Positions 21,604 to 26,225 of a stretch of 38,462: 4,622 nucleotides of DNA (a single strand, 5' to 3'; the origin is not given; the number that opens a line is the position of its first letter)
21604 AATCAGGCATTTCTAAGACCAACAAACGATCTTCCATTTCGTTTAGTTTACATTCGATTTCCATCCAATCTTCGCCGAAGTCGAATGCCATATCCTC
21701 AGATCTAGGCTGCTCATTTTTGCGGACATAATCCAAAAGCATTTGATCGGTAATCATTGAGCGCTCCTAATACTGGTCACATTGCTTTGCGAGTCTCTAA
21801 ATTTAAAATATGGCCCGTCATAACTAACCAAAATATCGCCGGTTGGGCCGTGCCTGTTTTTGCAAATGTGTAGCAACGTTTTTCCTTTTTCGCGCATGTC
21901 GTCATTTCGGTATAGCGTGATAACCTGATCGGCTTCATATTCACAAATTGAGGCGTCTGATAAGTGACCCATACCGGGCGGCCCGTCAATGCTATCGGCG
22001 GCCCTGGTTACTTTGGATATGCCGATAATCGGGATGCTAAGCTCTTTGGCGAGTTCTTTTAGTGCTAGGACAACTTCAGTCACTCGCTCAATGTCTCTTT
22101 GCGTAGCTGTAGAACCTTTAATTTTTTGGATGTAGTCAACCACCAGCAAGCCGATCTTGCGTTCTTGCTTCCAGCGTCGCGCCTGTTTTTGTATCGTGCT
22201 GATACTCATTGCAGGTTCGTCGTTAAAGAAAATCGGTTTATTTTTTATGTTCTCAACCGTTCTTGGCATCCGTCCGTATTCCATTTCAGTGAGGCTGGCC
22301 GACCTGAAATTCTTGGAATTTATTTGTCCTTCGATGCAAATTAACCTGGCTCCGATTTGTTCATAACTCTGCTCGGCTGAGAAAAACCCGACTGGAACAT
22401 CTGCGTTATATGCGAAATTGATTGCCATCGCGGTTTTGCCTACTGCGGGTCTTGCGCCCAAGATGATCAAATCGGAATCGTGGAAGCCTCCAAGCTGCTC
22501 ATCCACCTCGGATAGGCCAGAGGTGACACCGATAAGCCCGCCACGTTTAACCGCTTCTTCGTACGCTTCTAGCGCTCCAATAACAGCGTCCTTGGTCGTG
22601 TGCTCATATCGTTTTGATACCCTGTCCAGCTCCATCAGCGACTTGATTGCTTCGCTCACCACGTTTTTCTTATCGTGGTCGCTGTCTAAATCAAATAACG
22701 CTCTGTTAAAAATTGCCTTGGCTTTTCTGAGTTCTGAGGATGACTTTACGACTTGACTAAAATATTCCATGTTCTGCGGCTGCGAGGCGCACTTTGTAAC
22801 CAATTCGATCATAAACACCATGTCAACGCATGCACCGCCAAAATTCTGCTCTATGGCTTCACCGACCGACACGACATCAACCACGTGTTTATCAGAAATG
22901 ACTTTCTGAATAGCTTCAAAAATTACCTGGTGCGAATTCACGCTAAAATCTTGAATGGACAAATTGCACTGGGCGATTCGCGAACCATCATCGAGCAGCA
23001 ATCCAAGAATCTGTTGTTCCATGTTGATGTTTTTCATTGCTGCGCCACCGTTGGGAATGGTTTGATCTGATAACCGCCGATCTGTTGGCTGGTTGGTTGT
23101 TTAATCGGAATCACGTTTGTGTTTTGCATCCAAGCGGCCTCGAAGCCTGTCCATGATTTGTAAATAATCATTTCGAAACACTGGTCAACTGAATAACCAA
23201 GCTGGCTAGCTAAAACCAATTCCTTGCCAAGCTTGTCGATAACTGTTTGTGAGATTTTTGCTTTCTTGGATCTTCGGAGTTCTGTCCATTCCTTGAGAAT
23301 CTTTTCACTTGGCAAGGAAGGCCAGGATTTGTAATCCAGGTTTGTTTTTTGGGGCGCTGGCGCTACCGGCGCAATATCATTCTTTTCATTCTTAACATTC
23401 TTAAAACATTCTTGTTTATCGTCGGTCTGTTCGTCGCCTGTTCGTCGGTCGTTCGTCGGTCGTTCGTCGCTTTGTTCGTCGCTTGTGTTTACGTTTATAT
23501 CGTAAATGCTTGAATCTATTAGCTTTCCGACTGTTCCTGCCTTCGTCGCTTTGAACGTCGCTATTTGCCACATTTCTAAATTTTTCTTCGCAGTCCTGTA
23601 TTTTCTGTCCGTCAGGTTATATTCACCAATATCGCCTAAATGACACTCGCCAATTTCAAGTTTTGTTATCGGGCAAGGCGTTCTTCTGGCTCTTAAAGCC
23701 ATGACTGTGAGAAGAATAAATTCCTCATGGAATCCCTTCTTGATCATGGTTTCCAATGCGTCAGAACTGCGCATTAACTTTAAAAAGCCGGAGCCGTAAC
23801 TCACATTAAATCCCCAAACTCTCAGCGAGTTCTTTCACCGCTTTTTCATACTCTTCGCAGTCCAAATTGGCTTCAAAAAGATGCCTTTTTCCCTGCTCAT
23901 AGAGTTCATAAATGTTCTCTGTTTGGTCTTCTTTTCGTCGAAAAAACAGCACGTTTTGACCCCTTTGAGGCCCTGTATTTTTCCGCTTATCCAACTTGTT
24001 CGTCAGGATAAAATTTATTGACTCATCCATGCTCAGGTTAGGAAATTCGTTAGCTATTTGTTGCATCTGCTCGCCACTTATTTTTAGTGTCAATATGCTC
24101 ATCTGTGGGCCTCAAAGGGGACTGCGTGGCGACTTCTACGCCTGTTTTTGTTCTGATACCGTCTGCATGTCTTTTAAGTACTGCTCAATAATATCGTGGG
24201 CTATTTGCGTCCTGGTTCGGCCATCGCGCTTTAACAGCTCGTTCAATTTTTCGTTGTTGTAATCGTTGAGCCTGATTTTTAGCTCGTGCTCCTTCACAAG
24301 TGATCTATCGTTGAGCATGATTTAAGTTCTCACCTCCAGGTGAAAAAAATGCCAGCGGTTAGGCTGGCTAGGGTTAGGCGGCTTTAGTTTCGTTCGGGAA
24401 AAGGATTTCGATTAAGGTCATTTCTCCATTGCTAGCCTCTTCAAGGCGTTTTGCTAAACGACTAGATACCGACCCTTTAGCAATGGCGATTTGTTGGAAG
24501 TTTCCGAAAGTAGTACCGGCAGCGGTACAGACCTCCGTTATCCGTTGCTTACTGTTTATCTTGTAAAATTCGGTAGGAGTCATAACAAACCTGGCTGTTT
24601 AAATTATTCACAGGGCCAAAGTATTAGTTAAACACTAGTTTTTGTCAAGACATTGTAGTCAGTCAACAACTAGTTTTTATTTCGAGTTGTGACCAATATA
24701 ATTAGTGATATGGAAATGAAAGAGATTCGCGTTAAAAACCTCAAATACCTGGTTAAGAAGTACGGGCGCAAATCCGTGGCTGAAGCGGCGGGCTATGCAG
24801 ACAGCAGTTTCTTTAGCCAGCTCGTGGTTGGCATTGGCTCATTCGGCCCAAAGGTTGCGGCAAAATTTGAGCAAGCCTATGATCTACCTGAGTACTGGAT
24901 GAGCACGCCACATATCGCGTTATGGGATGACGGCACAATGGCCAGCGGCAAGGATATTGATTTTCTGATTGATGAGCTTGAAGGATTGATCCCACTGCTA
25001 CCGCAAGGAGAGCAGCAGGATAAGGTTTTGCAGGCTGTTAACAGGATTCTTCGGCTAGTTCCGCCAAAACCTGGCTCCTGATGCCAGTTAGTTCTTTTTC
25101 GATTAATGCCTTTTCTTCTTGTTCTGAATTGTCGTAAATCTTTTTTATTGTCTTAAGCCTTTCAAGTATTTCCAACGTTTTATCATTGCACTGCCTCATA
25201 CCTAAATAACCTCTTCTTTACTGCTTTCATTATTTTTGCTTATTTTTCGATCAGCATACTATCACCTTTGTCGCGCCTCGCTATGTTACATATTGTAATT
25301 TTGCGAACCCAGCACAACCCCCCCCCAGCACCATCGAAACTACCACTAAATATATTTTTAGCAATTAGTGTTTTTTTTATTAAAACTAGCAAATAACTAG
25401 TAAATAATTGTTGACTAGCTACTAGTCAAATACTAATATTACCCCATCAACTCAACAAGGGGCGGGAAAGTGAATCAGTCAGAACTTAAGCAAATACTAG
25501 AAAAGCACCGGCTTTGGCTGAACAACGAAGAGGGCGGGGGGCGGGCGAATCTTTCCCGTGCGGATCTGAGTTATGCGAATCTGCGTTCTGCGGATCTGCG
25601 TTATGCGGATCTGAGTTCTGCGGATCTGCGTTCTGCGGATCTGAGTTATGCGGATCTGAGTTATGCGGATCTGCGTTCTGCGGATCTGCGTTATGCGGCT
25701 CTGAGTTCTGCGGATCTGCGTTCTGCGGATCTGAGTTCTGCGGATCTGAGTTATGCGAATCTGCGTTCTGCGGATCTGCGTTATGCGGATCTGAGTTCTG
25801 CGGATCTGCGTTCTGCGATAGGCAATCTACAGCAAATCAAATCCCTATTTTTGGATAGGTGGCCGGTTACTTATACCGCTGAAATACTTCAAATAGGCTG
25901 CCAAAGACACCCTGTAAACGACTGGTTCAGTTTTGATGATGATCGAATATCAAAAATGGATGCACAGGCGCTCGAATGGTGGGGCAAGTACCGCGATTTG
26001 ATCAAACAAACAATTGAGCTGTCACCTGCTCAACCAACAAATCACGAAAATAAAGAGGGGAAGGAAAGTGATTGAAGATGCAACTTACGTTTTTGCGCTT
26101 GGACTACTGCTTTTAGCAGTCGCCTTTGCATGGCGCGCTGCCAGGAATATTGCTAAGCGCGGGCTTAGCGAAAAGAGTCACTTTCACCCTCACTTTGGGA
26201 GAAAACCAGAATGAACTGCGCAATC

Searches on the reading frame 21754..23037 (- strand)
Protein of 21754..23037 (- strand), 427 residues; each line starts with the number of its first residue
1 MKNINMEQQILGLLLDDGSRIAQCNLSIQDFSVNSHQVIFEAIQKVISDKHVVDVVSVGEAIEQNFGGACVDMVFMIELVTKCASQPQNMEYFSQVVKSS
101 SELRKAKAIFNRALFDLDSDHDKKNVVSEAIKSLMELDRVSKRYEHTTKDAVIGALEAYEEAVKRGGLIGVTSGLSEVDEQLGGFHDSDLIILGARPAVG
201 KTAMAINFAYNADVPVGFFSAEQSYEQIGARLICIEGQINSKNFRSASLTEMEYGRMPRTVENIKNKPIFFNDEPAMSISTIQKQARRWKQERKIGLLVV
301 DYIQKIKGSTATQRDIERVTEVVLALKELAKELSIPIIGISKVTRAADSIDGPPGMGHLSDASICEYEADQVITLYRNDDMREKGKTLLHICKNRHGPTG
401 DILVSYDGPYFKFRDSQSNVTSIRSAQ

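Call 60: search_protein_families(library=phrogs, proteins=[window:21754-23037:-], max_evalue=0.00001)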
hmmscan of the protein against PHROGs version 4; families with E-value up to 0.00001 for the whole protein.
window:21754-23037:- (427 aa): 6 families
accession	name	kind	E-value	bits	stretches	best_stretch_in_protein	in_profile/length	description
phrog_19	-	DNA, RNA and nucleotide metabolism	2.5e-76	258.9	1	2-419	159-584/621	DnaB-like replicative helicase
phrog_243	-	DNA, RNA and nucleotide metabolism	1.7e-40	139.7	1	171-418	20-270/273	DnaB-like replicative helicase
phrog_239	-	DNA, RNA and nucleotide metabolism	3.4e-25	90.1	1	146-407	314-590/801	DNA primase/helicase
phrog_11530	-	unknown function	9.9e-20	72.2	1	265-418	2-161/184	-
phrog_23150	-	unknown function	1e-07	32.8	1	26-209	35-215/217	-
phrog_5482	-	unknown function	4.2e-06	26.7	0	185-394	49-274/341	-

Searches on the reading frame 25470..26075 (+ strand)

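Call 19: search_protein_families(library=ncbifam, proteins=[window:25470-26075:+], max_evalue=0.001)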
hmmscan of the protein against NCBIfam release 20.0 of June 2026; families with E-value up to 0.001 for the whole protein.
window:25470-26075:+ (201 aa): 14 families
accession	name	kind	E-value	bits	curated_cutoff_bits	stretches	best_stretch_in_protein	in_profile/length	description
NF052603.1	penta_Alr5209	equivalog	2.4e-26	92.1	125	2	25-91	22-88/113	Alr5209 family pentapeptide repeat protein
NF047416.1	penta_HetL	equivalog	2.4e-17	63.1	260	3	81-116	181-216/218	heterocyst differentiation pentapeptide repeat protein HetL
NF011744.0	PRK15197.1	equivalog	3e-13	49.6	274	1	24-135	152-258/291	SPI-2 type III secretion system effector PipB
NF038182.1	penta_rpt_SmQnr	exception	3.7e-10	40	460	1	8-79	130-198/215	SmQnr family pentapeptide repeat protein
NF011743.0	PRK15196.1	equivalog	9.1e-10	37.9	354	1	25-115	226-316/350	type III secretion system effector PipB2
NF033900.0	T4SS_IcmE_DotG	equivalog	2e-09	36.1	750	1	30-118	543-631/1008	type IVB secretion system protein DotG/IcmE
NF033375.2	penta_rpt_QnrE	exception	2.2e-07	31.1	480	0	7-73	128-196/214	QnrE family quinolone resistance pentapeptide repeat protein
NF000420.1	penta_rpt_QnrB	exception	3.5e-07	30.4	460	0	7-73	128-196/214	QnrB family quinolone resistance pentapeptide repeat protein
NF033086.2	penta_rpt_Qnr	equivalog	3.9e-07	30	240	0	7-73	125-188/211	Qnr family pentapeptide repeat protein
NF000071.4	penta_rpt_QnrA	exception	3.1e-06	27.1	450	1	27-115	12-101/218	QnrA family quinolone resistance pentapeptide repeat protein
NF000349.1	mfpA_AE000516.2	equivalog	2.6e-05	24.1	360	1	31-105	87-161/183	pentapeptide repeat protein MfpA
NF000421.1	penta_rpt_QnrVC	exception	5.8e-05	23.1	460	0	56-120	52-111/218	QnrVC family quinolone resistance pentapeptide repeat protein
NF000139.2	penta_rpt_QnrD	exception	0.0001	22.3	425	0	56-121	119-185/214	QnrD family quinolone resistance pentapeptide repeat protein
NF000056.3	penta_rpt_QnrS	exception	0.00015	21.5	460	1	33-135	18-126/218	QnrS family quinolone resistance pentapeptide repeat protein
